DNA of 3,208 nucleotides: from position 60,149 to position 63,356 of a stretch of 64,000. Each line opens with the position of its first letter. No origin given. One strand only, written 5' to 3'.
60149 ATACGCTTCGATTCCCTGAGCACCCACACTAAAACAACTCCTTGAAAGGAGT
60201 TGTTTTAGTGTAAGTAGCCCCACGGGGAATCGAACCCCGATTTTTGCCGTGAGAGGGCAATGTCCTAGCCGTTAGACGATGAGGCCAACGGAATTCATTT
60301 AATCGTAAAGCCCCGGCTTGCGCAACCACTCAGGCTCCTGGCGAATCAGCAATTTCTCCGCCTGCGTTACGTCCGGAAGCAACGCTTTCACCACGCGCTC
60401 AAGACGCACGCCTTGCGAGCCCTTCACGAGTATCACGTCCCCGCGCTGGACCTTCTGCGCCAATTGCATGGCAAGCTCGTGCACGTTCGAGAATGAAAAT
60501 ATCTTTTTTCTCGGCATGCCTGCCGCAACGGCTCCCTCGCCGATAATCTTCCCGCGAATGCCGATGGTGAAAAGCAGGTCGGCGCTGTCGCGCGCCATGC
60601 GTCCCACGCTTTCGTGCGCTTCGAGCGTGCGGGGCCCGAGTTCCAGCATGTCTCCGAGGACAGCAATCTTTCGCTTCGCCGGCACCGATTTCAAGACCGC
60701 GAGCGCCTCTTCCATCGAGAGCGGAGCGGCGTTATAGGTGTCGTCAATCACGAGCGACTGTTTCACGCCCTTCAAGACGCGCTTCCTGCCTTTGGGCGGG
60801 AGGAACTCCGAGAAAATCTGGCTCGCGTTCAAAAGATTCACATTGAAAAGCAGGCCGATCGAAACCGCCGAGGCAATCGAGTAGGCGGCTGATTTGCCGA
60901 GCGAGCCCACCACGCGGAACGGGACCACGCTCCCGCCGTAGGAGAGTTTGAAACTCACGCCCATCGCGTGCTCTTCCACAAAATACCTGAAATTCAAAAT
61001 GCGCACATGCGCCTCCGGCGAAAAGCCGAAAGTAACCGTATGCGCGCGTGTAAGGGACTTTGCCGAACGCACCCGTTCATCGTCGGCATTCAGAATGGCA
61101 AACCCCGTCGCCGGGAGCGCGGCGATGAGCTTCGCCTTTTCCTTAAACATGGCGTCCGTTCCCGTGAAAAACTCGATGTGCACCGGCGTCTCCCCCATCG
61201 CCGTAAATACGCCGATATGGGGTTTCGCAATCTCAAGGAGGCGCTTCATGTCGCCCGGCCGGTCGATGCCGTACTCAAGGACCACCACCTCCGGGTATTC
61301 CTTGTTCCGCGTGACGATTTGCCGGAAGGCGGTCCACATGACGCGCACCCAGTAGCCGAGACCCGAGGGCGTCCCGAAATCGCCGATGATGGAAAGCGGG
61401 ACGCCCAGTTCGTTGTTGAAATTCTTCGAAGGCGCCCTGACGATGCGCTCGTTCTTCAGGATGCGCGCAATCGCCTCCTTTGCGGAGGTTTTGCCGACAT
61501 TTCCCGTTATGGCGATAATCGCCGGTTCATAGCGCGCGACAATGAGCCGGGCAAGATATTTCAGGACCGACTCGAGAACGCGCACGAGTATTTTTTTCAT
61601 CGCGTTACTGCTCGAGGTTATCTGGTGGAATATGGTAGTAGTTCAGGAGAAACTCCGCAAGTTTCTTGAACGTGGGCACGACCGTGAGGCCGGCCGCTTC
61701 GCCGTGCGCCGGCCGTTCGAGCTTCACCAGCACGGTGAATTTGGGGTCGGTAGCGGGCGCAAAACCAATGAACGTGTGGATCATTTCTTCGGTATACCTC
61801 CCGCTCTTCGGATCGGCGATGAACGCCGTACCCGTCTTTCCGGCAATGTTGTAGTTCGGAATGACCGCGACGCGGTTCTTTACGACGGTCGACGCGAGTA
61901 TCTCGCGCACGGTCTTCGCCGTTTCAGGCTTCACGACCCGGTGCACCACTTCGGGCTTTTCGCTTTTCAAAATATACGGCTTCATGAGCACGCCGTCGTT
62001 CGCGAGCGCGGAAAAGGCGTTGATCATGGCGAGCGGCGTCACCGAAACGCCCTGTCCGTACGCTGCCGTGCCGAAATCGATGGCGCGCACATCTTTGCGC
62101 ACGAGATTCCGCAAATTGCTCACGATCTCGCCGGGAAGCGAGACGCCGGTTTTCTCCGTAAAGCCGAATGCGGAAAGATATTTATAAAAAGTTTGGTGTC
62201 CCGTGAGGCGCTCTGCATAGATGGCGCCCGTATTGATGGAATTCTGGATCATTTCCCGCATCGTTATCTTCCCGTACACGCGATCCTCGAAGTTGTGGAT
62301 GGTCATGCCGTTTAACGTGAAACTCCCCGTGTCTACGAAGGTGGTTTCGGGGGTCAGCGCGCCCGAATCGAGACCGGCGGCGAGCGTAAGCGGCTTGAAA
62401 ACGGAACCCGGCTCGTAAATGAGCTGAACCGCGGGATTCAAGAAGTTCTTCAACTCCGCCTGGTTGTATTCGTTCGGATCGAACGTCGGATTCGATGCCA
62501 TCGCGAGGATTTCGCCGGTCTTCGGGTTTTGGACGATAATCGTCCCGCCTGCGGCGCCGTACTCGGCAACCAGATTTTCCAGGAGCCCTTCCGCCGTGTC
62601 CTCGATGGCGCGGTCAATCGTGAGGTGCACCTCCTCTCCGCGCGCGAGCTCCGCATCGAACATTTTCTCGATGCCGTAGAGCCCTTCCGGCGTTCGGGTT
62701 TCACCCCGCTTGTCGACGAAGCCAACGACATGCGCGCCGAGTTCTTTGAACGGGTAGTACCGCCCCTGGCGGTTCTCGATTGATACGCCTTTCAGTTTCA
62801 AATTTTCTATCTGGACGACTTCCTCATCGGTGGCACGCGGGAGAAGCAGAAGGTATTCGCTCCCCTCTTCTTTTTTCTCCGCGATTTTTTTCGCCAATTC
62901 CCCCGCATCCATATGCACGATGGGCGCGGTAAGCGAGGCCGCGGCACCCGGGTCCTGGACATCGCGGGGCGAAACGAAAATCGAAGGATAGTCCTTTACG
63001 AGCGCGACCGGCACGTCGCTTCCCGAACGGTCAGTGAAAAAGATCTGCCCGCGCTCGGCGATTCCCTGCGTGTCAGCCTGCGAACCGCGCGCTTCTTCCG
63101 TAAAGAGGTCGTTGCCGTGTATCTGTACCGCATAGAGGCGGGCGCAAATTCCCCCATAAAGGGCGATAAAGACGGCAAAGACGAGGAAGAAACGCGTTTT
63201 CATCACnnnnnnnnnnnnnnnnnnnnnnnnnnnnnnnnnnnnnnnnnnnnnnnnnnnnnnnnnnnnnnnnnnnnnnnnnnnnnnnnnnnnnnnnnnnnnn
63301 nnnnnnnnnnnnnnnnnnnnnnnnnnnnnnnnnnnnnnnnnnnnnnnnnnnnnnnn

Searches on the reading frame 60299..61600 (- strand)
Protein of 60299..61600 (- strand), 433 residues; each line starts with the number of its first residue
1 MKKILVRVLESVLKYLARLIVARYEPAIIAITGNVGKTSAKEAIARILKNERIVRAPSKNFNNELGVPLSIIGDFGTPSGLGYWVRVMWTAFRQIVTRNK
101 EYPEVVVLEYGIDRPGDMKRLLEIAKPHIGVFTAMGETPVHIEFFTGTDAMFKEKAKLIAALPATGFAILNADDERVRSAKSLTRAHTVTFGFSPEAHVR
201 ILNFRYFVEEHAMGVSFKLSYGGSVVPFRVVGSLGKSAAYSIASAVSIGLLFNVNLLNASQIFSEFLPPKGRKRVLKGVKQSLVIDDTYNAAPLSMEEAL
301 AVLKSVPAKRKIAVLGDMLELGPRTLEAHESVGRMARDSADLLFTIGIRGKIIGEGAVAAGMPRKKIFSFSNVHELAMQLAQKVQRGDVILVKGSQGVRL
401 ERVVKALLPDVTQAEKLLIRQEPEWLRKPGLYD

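Call 15: search_protein_families(library=pfam, proteins=[window:60299-61600:-], max_evalue=0.01)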
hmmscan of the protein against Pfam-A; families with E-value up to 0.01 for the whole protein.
window:60299-61600:- (433 aa): 2 families
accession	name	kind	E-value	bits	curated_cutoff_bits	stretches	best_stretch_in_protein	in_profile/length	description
PF08245.18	Mur_ligase_M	-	4.9e-22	79.3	24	1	101-222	54-174/200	Mur ligase middle domain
PF02875.26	Mur_ligase_C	-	1.8e-19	71.2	28.4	1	271-395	1-126/127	Mur ligase, glutamate ligase domain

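Call 17: find_encoding_contigs(protein=window:60299-61600:-, flank=10000, max_places=6)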
Protein window:60299-61600:- (433 aa): 3 contigs read that carry it; 2 places shown.
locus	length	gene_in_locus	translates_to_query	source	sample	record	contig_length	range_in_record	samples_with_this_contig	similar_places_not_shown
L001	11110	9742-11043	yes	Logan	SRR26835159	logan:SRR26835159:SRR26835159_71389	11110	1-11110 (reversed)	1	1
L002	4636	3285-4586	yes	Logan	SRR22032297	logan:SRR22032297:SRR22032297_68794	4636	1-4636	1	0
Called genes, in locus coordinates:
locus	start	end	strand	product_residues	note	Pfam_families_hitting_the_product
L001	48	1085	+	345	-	-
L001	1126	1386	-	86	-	-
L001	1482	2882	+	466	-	PF01336:tRNA_anti-codon, PF00152:tRNA-synt_2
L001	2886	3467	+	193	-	PF00334:NDK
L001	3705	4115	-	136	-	-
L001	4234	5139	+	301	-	PF00188:CAP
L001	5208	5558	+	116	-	-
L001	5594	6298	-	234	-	PF01255:Prenyltransf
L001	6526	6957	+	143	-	PF02381:MraZ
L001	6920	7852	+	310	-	PF01795:Methyltransf_5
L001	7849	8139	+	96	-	-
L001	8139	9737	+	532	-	PF03717:PBP_dimer, PF00905:Transpeptidase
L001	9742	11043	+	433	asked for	PF08245:Mur_ligase_M, PF02875:Mur_ligase_C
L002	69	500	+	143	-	PF02381:MraZ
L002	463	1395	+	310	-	PF01795:Methyltransf_5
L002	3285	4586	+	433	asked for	PF08245:Mur_ligase_M, PF02875:Mur_ligase_C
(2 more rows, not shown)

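Call 19: find_related_loci(query=window:60299-61600:-, collection=genome_contigs, flank=10000)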
Query window:60299-61600:- (433 aa) in genome_contigs; peptide patterns used: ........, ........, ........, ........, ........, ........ (x = any residue, [..] = any of these).
600 stretches matched a pattern (row limit reached: there are more); 589 encode a relative of the query (tblastn E <= 1e-3); the best 80 are kept; 80 distinct loci.
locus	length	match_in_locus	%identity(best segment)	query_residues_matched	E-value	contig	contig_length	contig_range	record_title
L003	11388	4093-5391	57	1-433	2e-171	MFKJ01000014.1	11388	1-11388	MAG: Candidatus Jorgensenbacteria bacterium RIFCSPHIGHO2_02_FULL_45_20 rifcsphigho2_02_scaffold_26046, whole genome shot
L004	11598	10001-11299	54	1-433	8e-156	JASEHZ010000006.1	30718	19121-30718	MAG: Patescibacteria group bacterium isolate Yes70-36 NODE_501_length_30718_cov_17.614584, whole genome shotgun sequence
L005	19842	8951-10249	51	1-433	1e-151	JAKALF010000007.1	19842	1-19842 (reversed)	MAG: bacterium isolate WY5.bin119 NODE_4329_length_19842_cov_1.389247, whole genome shotgun sequence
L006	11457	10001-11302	53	1-433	4e-151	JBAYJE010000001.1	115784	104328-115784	MAG: Candidatus Paceibacterota bacterium isolate SO_2016_GW1_48 scaffold00369_OW334_2016, whole genome shotgun sequence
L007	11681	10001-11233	48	1-404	7e-119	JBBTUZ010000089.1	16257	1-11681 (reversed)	MAG: Patescibacteria group bacterium isolate H32-bin045_1 H32_bin045_1_000000000089, whole genome shotgun sequence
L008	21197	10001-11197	46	9-407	7e-119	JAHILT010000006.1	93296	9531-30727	MAG: Patescibacteria group bacterium isolate KR13_N2.mb.37 KR13_N2.mb.37_k141_32141, whole genome shotgun sequence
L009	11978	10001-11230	48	1-407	1e-115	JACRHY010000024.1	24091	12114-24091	MAG: Parcubacteria group bacterium isolate NC_groundwater_1789_Pr3_B-0.1um_50_11 SR-2_scaffold_141_2004134, whole genome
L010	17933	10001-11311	46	1-407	3e-115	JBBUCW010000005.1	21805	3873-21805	MAG: Patescibacteria group bacterium isolate H51-bin166_1 H51_bin166_1_000000000005, whole genome shotgun sequence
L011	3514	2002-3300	44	1-416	2e-116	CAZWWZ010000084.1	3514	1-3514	MAG TPA_asm: uncultured Candidatus Saccharibacteria bacterium isolate binchicken_co3_549 genome assembly, contig: NODE_9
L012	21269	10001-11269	45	1-405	1e-113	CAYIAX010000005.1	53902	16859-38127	MAG TPA_asm: uncultured Candidatus Saccharibacteria bacterium isolate ERP119705_co18_243 genome assembly, contig: NODE_4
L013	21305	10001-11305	44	1-428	1e-112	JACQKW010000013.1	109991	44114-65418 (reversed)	MAG: Candidatus Liptonbacteria bacterium isolate NC_groundwater_1187_Ag_S-0.1um_53_80 S_p1_S3_coassembly_k141_2173147, w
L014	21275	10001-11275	42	1-428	6e-112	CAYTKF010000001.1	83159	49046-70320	MAG TPA_asm: uncultured Candidatus Saccharibacteria bacterium isolate binchicken_co191_187 genome assembly, contig: NODE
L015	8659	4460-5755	43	1-414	5e-111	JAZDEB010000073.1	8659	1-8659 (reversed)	MAG: Candidatus Liptonbacteria bacterium isolate MEGAHIT-group-0.117 k141_11485464, whole genome shotgun sequence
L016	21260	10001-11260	45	6-407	7e-110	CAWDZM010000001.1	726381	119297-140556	MAG: uncultured bacterium isolate MFD01223.bin.1.73 genome assembly, contig: contig_20113, whole genome shotgun sequence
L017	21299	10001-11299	41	1-428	4e-110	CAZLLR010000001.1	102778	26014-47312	MAG TPA_asm: uncultured Candidatus Saccharibacteria bacterium isolate SRP216583_co1_142 genome assembly, contig: NODE_62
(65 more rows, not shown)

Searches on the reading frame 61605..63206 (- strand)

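Call 15: search_protein_families(library=pfam, proteins=[window:61605-63206:-], max_evalue=0.01)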
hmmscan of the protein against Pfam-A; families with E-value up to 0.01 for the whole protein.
window:61605-63206:- (533 aa): 2 families
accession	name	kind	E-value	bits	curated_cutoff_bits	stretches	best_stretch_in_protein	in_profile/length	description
PF00905.27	Transpeptidase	-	1.6e-73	248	22.1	1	221-516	1-297/299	Penicillin binding protein transpeptidase domain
PF03717.20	PBP_dimer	-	5.2e-09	37.2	24.4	1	50-187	4-158/180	Penicillin-binding Protein dimerisation domain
